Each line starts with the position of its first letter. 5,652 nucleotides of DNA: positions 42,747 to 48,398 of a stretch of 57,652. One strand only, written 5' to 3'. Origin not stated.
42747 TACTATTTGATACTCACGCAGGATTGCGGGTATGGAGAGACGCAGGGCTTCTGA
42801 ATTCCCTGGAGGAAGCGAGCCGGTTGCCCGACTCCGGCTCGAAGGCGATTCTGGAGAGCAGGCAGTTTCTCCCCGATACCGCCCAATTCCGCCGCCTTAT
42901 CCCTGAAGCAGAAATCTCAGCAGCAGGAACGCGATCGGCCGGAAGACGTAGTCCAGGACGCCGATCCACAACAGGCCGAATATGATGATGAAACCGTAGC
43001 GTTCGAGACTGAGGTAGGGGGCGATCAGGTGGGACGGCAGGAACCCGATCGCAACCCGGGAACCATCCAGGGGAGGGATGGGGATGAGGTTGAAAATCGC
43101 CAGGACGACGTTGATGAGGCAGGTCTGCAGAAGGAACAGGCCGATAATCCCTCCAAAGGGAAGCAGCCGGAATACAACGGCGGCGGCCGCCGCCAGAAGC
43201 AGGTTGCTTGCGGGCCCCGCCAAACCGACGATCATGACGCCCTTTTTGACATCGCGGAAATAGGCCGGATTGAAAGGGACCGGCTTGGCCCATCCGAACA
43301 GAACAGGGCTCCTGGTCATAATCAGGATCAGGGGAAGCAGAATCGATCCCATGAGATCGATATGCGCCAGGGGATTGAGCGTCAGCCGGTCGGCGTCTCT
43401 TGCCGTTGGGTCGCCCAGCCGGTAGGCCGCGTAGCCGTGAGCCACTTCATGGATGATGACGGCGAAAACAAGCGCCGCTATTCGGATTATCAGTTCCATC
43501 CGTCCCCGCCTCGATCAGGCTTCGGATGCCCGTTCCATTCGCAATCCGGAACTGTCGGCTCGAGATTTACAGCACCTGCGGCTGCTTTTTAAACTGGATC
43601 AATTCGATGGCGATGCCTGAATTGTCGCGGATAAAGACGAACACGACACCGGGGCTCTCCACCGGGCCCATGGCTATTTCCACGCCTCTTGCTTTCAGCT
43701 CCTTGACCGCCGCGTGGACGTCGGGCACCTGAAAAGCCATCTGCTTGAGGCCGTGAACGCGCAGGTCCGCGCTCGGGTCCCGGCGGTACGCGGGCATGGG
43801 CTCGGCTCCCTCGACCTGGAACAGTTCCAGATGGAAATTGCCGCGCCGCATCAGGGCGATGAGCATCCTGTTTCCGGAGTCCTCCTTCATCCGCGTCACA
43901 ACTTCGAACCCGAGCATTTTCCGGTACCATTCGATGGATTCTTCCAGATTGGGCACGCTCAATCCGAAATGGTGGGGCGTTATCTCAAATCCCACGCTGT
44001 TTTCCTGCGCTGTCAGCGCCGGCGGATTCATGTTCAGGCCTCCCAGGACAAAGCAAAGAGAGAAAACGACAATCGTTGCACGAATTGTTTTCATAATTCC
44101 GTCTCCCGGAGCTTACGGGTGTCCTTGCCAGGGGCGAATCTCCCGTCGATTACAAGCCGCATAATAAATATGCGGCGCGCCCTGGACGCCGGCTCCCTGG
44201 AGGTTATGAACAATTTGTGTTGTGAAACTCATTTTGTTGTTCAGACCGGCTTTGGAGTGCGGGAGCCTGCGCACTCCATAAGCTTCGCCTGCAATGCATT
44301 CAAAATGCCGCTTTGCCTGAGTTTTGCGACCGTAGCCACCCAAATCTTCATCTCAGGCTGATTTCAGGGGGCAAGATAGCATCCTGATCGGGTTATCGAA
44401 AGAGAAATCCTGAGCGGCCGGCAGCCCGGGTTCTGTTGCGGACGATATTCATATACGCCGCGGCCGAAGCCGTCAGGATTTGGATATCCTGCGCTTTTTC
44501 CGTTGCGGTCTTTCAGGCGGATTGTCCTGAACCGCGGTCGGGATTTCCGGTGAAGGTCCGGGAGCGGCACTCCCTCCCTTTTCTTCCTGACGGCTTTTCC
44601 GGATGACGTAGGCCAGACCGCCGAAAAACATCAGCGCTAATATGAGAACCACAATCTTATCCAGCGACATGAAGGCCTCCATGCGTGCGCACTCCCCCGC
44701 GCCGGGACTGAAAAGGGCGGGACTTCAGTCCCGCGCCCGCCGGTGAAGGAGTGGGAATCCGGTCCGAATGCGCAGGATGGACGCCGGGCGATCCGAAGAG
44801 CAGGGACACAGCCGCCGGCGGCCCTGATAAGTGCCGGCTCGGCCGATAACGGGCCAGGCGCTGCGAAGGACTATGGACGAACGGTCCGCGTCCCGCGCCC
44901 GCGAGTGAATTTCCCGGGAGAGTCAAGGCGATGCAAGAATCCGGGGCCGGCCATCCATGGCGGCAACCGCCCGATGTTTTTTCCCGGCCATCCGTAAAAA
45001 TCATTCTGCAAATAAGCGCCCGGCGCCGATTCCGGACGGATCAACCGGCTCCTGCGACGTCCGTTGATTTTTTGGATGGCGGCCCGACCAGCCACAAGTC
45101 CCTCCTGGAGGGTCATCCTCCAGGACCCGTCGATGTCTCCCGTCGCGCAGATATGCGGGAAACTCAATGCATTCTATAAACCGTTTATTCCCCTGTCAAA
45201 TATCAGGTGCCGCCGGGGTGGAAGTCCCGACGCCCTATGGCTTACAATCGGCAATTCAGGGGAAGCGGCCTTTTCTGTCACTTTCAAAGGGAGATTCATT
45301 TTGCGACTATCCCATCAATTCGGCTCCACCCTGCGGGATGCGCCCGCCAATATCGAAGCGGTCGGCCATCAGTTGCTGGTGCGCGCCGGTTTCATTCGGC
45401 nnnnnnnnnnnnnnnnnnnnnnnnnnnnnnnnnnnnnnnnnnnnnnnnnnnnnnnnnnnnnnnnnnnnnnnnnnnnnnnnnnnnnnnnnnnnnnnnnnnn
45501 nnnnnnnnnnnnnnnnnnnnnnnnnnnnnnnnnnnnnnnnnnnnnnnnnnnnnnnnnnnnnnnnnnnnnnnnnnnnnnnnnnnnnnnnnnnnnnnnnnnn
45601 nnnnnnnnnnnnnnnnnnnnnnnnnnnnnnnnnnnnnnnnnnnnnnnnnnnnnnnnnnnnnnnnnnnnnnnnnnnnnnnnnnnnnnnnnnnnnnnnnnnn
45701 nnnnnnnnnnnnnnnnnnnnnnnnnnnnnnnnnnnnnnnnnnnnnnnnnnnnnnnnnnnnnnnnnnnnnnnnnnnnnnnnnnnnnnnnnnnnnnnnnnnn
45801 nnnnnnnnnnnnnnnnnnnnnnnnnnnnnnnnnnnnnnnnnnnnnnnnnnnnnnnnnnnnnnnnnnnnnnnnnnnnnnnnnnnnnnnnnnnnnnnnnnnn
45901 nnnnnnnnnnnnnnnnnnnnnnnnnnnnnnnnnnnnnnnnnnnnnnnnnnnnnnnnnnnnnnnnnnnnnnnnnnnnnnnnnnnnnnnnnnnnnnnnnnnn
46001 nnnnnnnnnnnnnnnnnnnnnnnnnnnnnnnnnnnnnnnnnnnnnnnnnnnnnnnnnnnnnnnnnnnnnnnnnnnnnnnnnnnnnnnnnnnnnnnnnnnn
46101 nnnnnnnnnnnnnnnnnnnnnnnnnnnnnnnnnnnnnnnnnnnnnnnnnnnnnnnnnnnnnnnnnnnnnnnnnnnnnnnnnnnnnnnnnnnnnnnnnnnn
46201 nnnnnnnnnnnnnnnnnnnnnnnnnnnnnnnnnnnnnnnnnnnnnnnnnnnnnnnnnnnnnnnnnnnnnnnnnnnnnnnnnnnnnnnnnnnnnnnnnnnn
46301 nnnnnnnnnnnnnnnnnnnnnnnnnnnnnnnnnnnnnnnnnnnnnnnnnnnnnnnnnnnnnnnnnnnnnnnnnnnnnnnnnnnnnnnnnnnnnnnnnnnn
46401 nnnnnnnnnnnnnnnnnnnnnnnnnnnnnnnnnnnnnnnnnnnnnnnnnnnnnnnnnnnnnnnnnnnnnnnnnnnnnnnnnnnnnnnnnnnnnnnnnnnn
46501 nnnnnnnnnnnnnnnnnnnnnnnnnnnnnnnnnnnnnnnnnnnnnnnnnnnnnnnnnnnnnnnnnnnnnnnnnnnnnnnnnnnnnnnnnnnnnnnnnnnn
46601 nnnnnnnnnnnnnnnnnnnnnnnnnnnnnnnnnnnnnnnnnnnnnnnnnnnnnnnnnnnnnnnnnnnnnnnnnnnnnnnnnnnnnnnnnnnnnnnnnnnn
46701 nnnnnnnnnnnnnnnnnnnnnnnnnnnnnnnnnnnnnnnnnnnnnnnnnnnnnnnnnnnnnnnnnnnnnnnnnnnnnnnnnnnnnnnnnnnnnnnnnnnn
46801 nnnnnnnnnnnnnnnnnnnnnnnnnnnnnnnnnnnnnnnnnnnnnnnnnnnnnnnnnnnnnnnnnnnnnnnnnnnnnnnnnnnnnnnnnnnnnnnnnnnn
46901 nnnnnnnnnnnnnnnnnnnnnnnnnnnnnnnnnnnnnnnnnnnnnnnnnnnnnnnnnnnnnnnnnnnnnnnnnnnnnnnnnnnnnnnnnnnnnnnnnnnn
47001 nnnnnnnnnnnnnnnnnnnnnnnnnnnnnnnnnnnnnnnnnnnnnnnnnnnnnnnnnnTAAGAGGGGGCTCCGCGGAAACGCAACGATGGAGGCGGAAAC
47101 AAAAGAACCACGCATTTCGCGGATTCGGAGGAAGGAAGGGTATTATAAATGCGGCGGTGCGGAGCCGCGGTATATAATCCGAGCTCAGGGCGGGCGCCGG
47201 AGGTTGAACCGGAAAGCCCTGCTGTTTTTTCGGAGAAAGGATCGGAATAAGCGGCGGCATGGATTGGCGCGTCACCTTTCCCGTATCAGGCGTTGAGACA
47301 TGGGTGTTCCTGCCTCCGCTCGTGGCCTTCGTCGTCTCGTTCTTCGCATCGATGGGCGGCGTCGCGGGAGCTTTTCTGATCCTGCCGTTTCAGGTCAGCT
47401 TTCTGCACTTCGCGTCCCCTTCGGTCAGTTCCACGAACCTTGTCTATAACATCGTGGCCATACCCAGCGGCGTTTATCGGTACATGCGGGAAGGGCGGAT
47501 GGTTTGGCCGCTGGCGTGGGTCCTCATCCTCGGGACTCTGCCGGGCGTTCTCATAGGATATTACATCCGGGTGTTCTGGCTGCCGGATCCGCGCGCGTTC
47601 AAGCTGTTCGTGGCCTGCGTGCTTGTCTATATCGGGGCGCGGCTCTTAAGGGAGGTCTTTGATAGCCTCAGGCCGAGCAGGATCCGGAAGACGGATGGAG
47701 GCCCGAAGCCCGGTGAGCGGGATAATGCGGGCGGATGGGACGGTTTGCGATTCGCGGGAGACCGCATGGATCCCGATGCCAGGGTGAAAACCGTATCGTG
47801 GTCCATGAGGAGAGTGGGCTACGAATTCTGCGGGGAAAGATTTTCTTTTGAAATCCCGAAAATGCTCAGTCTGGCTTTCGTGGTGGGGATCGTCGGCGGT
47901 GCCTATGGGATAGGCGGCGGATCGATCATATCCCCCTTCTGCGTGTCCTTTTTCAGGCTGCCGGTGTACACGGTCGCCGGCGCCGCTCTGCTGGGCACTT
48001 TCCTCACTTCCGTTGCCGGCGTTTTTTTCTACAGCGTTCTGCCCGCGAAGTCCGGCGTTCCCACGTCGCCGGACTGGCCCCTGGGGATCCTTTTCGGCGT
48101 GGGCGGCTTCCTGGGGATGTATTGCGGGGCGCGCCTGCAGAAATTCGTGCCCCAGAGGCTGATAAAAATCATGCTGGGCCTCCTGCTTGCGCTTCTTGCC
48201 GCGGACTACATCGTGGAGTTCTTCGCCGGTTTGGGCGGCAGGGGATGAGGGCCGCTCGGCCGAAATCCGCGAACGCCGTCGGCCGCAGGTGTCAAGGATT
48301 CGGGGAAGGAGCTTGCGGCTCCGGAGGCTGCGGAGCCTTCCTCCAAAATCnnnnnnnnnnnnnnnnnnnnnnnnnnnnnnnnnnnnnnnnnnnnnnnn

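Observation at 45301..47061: ProRS pseudo-synthetase: catalytic core eroding, editing and anticodon-binding domains apparently preserved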

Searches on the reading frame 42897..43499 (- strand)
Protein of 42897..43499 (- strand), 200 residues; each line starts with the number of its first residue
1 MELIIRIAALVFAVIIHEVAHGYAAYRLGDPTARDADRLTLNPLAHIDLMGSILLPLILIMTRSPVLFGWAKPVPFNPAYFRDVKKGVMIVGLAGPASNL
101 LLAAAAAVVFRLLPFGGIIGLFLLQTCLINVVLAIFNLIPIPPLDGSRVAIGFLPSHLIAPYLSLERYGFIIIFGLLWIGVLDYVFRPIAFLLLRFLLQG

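Call 12: search_protein_families(library=pfam, proteins=[window:42897-43499:-], max_evalue=0.001)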
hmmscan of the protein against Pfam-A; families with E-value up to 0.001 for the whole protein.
window:42897-43499:- (200 aa): 1 family
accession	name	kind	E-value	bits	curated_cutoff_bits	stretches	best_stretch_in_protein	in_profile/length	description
PF02163.28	Peptidase_M50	-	3.6e-10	40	27.2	1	122-155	162-195/221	Peptidase family M50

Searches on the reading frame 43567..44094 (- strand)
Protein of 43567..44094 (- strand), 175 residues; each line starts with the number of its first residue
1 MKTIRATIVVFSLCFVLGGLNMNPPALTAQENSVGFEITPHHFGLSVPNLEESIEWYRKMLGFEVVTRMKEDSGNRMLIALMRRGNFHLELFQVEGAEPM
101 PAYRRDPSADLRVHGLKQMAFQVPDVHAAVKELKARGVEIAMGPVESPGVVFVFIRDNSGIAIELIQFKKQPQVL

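Call 12: search_protein_families(library=pfam, proteins=[window:43567-44094:-], max_evalue=0.001)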
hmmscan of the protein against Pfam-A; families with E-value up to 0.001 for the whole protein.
window:43567-44094:- (175 aa): 3 families
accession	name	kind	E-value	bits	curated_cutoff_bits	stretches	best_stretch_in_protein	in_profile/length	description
PF00903.31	Glyoxalase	-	2.6e-20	73.5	20.6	1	41-165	3-121/121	Glyoxalase/Bleomycin resistance protein/Dioxygenase superfamily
PF13669.12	Glyoxalase_4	-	1e-12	48.7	27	1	41-146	1-99/109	Glyoxalase/Bleomycin resistance protein/Dioxygenase superfamily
PF13468.12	Glyoxalase_3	-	1.5e-10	41.8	25.1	1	41-150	2-111/176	Glyoxalase-like domain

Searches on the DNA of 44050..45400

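Call 32: search_rna_families(source=window, start=44050, end=45400, threshold=evalue, max_evalue=1)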
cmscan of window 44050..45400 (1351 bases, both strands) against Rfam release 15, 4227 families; matches with E-value up to 1: 1.
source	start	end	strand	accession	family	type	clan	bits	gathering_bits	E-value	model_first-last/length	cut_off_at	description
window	45074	45128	-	RF03057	nhaA-I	Cis-reg; riboswitch;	-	49.7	37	1.7e-08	1-55/55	no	nhaA-I RNA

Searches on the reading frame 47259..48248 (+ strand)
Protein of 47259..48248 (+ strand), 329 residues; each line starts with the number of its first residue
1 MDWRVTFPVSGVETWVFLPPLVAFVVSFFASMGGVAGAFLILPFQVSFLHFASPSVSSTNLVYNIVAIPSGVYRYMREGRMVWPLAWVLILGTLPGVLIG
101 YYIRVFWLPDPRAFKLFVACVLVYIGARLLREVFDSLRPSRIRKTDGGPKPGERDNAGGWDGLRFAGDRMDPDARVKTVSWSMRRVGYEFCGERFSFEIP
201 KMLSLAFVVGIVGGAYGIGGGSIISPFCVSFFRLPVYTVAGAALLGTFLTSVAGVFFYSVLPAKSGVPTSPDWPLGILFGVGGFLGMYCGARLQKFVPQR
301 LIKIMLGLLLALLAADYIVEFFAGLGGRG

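Call 12: search_protein_families(library=pfam, proteins=[window:47259-48248:+], max_evalue=0.001)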
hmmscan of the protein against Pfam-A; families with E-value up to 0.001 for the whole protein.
window:47259-48248:+ (329 aa): 1 family
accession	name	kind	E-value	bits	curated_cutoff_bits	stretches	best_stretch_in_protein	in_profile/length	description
PF01925.25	TauE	-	1.1e-39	136.9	32.6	1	21-315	3-235/237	Sulfite exporter TauE/SafE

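Call 17: find_homologous_proteins(query=window:47259-48245:+, max_evalue=1e-20)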
Query window:47259-48245:+ (329 aa): 7973 proteins with E <= 1e-20 among 8000 candidates; the best 120 are listed.
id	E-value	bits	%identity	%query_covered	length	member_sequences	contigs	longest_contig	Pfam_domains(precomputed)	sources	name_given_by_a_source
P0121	2.2e-215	732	100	100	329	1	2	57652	PF01925.26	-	-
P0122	6.5e-191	652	90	100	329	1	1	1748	PF01925.26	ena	-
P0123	1.9e-179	614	85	100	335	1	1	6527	PF01925.26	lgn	-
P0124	4.8e-147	508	74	99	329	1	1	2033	PF01925.26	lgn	-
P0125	1.1e-144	500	70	98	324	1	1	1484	PF01925.26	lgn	-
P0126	1.3e-143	496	70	98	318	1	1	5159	PF01925.26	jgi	jgi:uncharacterized protein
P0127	1.4e-143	496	69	98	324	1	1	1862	PF01925.26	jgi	jgi:uncharacterized protein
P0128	1.8e-142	493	73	98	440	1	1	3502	PF01925.26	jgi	jgi:uncharacterized protein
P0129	7.6e-142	491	71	98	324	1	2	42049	PF01925.26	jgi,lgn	jgi:uncharacterized membrane protein YfcA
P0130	2.4e-141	489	70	98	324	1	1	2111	PF01925.26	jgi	jgi:uncharacterized protein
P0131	3.2e-141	489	68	98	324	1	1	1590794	PF01925.26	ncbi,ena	-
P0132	1.1e-138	480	67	98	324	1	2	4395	PF01925.26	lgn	-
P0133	5.0e-138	478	68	98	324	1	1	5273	PF01925.26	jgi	jgi:uncharacterized protein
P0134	2.7e-137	476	68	98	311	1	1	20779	PF01925.26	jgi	jgi:uncharacterized protein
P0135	4.1e-137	475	71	98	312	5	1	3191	PF01925.26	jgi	-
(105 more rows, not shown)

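Call 21: find_encoding_contigs(protein=P0131, flank=10000, max_places=2)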
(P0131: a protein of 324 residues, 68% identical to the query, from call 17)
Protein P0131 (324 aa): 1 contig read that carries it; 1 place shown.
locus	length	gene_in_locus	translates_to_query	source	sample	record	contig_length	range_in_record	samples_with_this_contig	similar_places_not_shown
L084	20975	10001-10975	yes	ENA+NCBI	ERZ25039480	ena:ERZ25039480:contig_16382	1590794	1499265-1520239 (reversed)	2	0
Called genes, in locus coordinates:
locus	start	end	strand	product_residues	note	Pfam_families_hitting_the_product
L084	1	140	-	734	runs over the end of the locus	PF07715:Plug, PF00593:TonB_dep_Rec_b-barrel, PF14905:OMP_b-brl_3 (faint)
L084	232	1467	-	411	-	PF07690:MFS_1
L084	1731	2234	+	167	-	-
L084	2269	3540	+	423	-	PF01566:Nramp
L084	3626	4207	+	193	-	PF04542:Sigma70_r2, PF04545:Sigma70_r4, PF08281:Sigma70_r4_2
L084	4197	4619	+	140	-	-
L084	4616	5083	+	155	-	PF13801:Metal_resist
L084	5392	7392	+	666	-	-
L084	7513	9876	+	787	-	PF02225:PA (weak), PF04389:Peptidase_M28, PF04253:TFR_dimer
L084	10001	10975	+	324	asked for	PF01925:TauE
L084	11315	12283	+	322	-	PF00174:Oxidored_molyb (weak)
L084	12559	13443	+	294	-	PF02574:S-methyl_trans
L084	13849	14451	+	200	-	PF07638:Sigma70_ECF, PF08281:Sigma70_r4_2 (weak), PF04545:Sigma70_r4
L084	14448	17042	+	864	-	PF13428:TPR_14 (faint), PF00069:Pkinase, PF07714:PK_Tyr_Ser-Thr, PF13424:TPR_12 (faint), PF13432:TPR_16 (faint), PF00515:TPR_1 (faint), PF07719:TPR_2 (faint), PF13176:TPR_7 (faint), +6 more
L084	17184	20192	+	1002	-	PF13620:CarboxypepD_reg, PF25183:OMP_b-brl_4, PF00593:TonB_dep_Rec_b-barrel, PF25183:OMP_b-brl_4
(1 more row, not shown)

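Call 22: find_encoding_contigs(protein=P0129, flank=10000, max_places=2)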
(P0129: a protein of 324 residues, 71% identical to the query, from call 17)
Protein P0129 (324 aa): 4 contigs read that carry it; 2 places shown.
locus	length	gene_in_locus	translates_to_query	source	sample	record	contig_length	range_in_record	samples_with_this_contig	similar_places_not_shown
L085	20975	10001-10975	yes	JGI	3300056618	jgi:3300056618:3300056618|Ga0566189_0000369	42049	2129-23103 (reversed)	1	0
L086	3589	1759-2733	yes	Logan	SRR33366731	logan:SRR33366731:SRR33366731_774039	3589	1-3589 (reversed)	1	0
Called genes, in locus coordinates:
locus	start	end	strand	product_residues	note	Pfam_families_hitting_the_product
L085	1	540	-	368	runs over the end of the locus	PF08240:ADH_N, PF16912:Glu_dehyd_C (weak), PF00107:ADH_zinc_N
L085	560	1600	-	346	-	PF01073:3Beta_HSD, PF01370:Epimerase, PF02719:Polysacc_synt_2, PF05368:NmrA, PF13460:NAD_binding_10, PF16363:GDP_Man_Dehyd, PF07993:NAD_binding_4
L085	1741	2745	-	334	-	PF02401:LYTB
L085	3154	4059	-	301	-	PF03976:PPK2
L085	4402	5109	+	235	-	PF09997:DUF2238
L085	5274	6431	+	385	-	PF08442:ATP-grasp_2, PF13549:ATP-grasp_5, PF24948:Citrate_synth_N, PF00549:Ligase_CoA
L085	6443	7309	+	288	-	PF02629:CoA_binding, PF00549:Ligase_CoA, PF13607:Succ_CoA_lig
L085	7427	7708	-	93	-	-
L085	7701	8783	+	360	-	PF01883:FeS_assembly_P, PF10609:ParA, PF13614:AAA_31, PF01656:CbiA, PF09140:MipZ (weak)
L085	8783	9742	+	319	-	PF01075:Glyco_transf_9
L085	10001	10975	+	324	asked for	PF01925:TauE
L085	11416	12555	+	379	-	PF00248:Aldo_ket_red, PF13183:Fer4_8 (faint), PF13187:Fer4_9 (weak)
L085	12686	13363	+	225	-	-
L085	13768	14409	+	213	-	-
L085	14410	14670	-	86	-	PF00962:A_deaminase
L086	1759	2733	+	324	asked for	PF01925:TauE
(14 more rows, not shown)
